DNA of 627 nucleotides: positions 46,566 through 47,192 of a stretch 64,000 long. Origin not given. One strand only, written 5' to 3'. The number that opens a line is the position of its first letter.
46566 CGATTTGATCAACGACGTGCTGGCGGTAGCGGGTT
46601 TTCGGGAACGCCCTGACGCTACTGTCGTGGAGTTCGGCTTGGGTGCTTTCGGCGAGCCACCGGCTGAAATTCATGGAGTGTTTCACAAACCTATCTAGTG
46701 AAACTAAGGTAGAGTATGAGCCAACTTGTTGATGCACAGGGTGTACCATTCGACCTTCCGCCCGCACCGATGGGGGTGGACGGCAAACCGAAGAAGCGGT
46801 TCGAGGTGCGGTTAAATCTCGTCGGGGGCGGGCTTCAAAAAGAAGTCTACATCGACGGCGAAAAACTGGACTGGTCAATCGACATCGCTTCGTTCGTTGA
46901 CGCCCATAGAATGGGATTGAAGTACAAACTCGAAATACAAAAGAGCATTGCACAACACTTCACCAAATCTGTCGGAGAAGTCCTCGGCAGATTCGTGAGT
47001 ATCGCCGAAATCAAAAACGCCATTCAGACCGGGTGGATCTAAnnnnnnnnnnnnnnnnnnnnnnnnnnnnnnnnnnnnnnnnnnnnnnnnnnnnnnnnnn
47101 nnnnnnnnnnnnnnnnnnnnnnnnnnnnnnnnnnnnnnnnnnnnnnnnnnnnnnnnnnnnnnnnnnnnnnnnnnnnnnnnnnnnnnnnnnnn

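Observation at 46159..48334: LAT-like class-III aminotransferase next to a SWIM zinc-finger protein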

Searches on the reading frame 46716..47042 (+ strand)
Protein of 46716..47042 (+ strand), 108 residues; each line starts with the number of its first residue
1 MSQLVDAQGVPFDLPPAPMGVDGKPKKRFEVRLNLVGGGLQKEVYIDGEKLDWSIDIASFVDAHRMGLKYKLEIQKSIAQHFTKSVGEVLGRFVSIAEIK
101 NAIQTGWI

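Call 3: search_protein_families(library=pfam, proteins=[window:46716-47042:+], max_evalue=0.01)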
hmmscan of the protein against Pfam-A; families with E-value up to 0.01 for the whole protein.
window:46716-47042:+ (108 aa): 0 families

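Call 4: search_protein_families(library=ncbifam, proteins=[window:46716-47042:+], max_evalue=0.01)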
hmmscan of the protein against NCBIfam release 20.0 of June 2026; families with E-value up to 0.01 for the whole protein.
window:46716-47042:+ (108 aa): 0 families

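Call 19: search_protein_families(library=phrogs, proteins=[window:46716-47042:+], max_evalue=0.01)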
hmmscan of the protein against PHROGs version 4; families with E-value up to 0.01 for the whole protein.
window:46716-47042:+ (108 aa): 0 families

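Call 64: find_homologous_proteins(query=window:46716-47039:+, max_evalue=0.001)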
Query window:46716-47039:+ (108 aa): 4 proteins with E <= 0.001 among 10 candidates.
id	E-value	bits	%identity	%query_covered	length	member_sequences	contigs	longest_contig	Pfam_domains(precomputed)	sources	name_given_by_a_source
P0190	8.5e-65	234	100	100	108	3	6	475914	-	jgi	jgi:hypothetical protein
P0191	5.7e-56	205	87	100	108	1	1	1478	-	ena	-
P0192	1.5e-34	136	63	100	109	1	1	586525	-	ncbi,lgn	-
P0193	1.4e-31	127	55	100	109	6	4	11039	-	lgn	-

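Call 76: predict_structure(alignment_id=A3)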
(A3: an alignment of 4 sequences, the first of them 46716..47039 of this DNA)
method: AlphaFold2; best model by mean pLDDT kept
length: 108 residues; sequences in the alignment: 4
mean_pLDDT: 74.7   pTM: 0.56
mean pLDDT of the five models: 74.7, 70.2, 47.1, 43.7, 37.9
residues with pLDDT >= 90: 0; 70-90: 76; 50-70: 30; < 50: 2
segments of 3 or more residues with pLDDT < 50: none
pLDDT, mean of each block of 10 residues (from residue 1): 62 75 81 70 79 63 68 75 83 84 83
secondary structure, 60 per line:
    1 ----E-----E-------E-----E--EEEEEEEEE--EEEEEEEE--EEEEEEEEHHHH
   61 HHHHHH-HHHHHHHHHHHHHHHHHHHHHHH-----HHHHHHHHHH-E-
elements in order: E28-36 E39-46 E49-56 H57-66 H68-90 H96-105

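Call 77: search_protein_representatives(alignment_id=A3)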
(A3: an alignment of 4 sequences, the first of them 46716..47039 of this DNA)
Query: 4 sequences, 109 profile positions. Proteins with E-value up to 0.001 (for the whole library): 61; up to 1e-10: 32; up to 1e-30: 2. The best 61 are listed.
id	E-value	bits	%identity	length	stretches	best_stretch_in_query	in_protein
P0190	2.6e-57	207.7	-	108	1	1-109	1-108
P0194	2.6e-31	124.0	-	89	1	25-109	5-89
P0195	9.8e-30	118.9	-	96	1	25-109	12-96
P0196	2.4e-29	117.7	-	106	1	9-109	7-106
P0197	2.5e-27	111.2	-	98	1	21-109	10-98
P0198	2.6e-27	111.1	-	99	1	23-109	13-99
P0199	8.3e-26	106.3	-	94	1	23-109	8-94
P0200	1.7e-25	105.3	-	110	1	24-109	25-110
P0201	5.0e-25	103.8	-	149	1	26-109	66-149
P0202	6.8e-25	103.3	-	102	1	14-109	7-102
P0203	4.5e-24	100.7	-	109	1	20-109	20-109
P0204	3.2e-23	98.0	-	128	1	15-109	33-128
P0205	1.4e-22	95.9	-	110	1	10-109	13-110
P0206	9.0e-22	93.3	-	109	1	7-109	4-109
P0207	3.3e-21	91.5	-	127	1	21-109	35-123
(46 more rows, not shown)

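Call 81: fold_search(model_id=the predicted structure, library=viral)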
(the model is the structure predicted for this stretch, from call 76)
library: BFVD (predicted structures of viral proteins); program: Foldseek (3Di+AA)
matches with E <= 10: 1025; with E <= 0.001: 0
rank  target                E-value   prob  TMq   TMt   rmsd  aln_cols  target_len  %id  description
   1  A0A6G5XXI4            1.7e-01  0.25  0.23  0.20  21.0       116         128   13  (no name in the UniProt tables at hand)
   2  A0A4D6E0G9            1.9e-01  0.60  0.27  0.31   8.3        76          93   10  (no name in the UniProt tables at hand)
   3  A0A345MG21            1.9e-01  0.54  0.28  0.25   7.6        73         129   16  Uncharacterized protein [Mycobacterium phage Mantra]
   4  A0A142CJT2            2.0e-01  0.38  0.26  0.14  18.2        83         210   14  (no name in the UniProt tables at hand)
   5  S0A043                2.3e-01  0.41  0.26  0.04  10.0        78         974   23  Structural protein [Cellulophaga phage phi17:2]
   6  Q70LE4                3.1e-01  0.33  0.27  0.31  16.6        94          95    8  Uncharacterized protein ORF95 [Acidianus filamentous virus 1 (isolate United States/Yellowstone)]
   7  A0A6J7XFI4            3.1e-01  0.30  0.23  0.34   9.4        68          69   13  Uncharacterized protein [uncultured Caudovirales phage]
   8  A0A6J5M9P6            3.1e-01  0.30  0.26  0.24  10.1       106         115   11  Uncharacterized protein [uncultured Caudovirales phage]
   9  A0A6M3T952            3.3e-01  0.38  0.22  0.26  10.7        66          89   18  (no name in the UniProt tables at hand)
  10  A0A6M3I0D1            3.7e-01  0.38  0.25  0.33  11.3        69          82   20  (no name in the UniProt tables at hand)
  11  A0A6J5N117            3.9e-01  0.57  0.22  0.34   6.6        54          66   17  Uncharacterized protein [uncultured Caudovirales phage]
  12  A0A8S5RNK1            3.9e-01  0.13  0.26  0.04  21.6       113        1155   16  Minor tail protein [virus sp. ctFlR8]
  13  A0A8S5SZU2            4.2e-01  0.41  0.31  0.35   5.7        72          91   11  Uncharacterized protein [Siphoviridae sp. ctRwl19]
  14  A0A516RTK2            4.2e-01  0.20  0.29  0.06  12.2        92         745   14  RNA-dependent RNA polymerase (Fragment) [Melnik nodavirus]
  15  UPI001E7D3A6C         4.4e-01  0.54  0.26  0.39   7.9        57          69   14  (no name look-up for this kind of identifier)
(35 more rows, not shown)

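Call 94: search_protein_families(library=padloc, proteins=[window:46716-47042:+], max_evalue=0.001)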
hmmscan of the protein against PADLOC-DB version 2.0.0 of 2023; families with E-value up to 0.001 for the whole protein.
window:46716-47042:+ (108 aa): 0 families
